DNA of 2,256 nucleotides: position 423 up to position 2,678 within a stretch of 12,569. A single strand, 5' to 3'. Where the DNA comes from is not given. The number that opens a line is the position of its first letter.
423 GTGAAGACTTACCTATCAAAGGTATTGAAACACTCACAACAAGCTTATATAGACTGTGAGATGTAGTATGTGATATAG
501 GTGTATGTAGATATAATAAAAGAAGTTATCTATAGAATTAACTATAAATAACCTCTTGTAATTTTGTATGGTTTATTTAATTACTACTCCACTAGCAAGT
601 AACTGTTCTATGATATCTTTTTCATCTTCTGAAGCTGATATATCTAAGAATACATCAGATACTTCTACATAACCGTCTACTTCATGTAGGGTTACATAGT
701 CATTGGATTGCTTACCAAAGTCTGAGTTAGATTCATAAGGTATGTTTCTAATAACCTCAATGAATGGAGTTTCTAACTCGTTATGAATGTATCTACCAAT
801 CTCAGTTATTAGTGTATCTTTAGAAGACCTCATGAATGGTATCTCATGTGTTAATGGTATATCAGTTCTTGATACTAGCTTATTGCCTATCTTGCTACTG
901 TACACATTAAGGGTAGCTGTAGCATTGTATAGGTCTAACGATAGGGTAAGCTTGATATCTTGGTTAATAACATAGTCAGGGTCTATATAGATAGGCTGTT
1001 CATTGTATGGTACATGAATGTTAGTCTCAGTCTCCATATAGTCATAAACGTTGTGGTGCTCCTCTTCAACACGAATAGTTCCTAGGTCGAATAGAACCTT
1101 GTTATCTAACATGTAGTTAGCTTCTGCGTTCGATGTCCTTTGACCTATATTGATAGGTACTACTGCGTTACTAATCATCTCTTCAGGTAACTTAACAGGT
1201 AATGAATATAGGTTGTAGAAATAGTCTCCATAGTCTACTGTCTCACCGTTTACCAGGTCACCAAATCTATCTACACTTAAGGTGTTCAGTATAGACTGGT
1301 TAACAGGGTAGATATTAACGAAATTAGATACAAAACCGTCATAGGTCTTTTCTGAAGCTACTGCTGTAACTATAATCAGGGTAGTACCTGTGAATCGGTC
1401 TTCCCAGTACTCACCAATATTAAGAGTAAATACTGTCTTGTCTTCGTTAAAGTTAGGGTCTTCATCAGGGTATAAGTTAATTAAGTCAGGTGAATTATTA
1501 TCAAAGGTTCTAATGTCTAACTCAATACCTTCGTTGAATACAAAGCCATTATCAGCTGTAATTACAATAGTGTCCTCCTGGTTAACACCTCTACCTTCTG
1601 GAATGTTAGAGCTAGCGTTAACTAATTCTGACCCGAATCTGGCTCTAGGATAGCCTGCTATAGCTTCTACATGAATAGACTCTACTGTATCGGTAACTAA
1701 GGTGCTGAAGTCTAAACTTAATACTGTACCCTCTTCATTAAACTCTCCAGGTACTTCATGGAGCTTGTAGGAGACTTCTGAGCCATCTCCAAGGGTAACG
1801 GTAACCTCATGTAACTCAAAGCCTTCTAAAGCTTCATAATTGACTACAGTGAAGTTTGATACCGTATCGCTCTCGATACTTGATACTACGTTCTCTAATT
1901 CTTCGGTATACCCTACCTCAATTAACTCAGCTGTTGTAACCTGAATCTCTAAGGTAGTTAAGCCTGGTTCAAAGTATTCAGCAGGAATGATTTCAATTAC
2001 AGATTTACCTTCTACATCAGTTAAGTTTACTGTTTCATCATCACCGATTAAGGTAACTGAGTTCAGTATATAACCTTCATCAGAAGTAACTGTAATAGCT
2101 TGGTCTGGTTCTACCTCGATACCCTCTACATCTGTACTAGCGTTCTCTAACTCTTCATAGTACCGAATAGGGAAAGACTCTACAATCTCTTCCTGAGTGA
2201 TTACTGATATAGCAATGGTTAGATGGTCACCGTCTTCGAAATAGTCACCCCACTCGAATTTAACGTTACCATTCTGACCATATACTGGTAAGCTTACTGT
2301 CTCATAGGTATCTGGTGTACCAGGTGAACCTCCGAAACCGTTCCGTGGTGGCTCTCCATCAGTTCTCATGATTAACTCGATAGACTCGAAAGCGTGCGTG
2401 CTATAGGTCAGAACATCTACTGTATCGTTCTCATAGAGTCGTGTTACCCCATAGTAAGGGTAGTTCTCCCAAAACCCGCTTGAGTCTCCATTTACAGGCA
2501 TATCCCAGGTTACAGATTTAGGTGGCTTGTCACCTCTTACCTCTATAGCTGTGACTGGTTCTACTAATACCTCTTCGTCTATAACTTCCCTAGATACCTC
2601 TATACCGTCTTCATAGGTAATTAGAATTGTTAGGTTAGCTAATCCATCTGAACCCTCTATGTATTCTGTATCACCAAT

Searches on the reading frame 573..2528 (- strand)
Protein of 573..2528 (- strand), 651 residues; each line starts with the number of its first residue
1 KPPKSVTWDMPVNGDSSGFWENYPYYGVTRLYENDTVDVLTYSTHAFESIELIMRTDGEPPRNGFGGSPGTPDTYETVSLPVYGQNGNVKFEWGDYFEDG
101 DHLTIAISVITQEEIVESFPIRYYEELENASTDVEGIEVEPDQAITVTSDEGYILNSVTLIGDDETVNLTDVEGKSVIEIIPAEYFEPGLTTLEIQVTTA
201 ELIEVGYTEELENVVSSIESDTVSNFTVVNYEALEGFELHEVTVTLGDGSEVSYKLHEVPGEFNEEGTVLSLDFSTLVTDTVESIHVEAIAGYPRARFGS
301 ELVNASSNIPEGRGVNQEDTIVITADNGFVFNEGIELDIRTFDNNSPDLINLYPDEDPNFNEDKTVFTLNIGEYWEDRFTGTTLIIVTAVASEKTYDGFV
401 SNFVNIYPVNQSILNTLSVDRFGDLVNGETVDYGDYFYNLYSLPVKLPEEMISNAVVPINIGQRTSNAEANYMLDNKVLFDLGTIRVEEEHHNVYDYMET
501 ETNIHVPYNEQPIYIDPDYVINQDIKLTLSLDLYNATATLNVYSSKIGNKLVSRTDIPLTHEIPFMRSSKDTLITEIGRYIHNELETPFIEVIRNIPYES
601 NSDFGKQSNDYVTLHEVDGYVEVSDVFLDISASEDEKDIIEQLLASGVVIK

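Call 9: search_protein_families(library=pfam, proteins=[window:573-2528:-], max_evalue=1)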
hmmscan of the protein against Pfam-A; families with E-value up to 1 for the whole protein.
window:573-2528:- (651 aa): 0 families
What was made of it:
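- Checked: The three non-G5 fragments (aa 1-147, 230-329 and 409-1059) match no Pfam family (call 9).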

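Call 47: search_protein_representatives(protein=window:576-2528:-)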
Query: 651 residues. Proteins with E-value up to 0.001 (for the whole library): 693; up to 1e-10: 537; up to 1e-30: 91. The best 150 are listed.
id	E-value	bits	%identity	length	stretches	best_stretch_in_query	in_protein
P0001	0.0e+00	1437.2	94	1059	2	1-651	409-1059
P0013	7.9e-106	371.7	40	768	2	166-650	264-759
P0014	4.7e-93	329.5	38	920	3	198-651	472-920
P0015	1.0e-82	295.4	45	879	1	297-650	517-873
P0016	8.8e-81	289.0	37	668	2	247-650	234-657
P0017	1.4e-74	268.5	37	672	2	196-650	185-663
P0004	3.7e-74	267.1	41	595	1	235-650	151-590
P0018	3.3e-72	260.7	36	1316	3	295-650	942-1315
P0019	1.0e-71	259.0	36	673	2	301-650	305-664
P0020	9.4e-69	249.2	36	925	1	202-651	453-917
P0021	3.0e-67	244.3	38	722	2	297-650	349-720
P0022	9.8e-65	236.0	34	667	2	298-650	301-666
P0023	8.2e-63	229.6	41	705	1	298-651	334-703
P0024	6.5e-56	206.8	44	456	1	402-651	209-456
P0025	1.5e-52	195.7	31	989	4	299-650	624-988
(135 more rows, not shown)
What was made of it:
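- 576..1334 (-): Conserved C-terminal domain, aa 807-1059. It is the family-defining, presumed knob-forming and virion-anchoring part. 693 cluster representatives at E<=1e-3, always C-terminal (call 47).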

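Call 64: find_encoding_contigs(protein=P0014, flank=10000, max_places=2)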
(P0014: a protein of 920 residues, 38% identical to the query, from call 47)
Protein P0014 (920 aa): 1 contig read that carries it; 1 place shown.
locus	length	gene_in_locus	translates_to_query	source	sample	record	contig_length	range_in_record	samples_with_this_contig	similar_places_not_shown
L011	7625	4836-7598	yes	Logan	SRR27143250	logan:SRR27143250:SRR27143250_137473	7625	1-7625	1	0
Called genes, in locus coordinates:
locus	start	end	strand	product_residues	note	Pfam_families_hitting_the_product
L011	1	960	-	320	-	?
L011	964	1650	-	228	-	-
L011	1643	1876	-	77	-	PF01381:HTH_3 (weak), PF13560:HTH_31 (weak)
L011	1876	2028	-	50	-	-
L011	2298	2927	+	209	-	-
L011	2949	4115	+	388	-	PF25622:Phi29_MCP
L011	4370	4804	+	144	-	-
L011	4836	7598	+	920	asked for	PF07501:G5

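Call 65: find_encoding_contigs(protein=P0020, flank=10000, max_places=2)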
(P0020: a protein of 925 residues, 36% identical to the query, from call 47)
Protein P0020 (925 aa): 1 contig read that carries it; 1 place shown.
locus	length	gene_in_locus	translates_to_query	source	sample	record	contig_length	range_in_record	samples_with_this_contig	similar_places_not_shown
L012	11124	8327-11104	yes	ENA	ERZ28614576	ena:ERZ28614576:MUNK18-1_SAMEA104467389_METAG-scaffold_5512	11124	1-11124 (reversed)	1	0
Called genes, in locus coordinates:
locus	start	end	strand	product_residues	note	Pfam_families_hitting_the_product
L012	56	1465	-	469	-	PF05352:Phage_connector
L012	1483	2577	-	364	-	PF05894:Podovirus_Gp16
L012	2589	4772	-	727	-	PF03175:DNA_pol_B_2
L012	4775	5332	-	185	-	-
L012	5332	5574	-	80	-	-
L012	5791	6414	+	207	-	-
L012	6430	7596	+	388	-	PF25622:Phi29_MCP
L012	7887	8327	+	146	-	-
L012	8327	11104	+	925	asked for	PF07501:G5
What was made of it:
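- G5-bearing relative L012 has none either, and the truncated contig L011 shows none (calls 64, 65).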
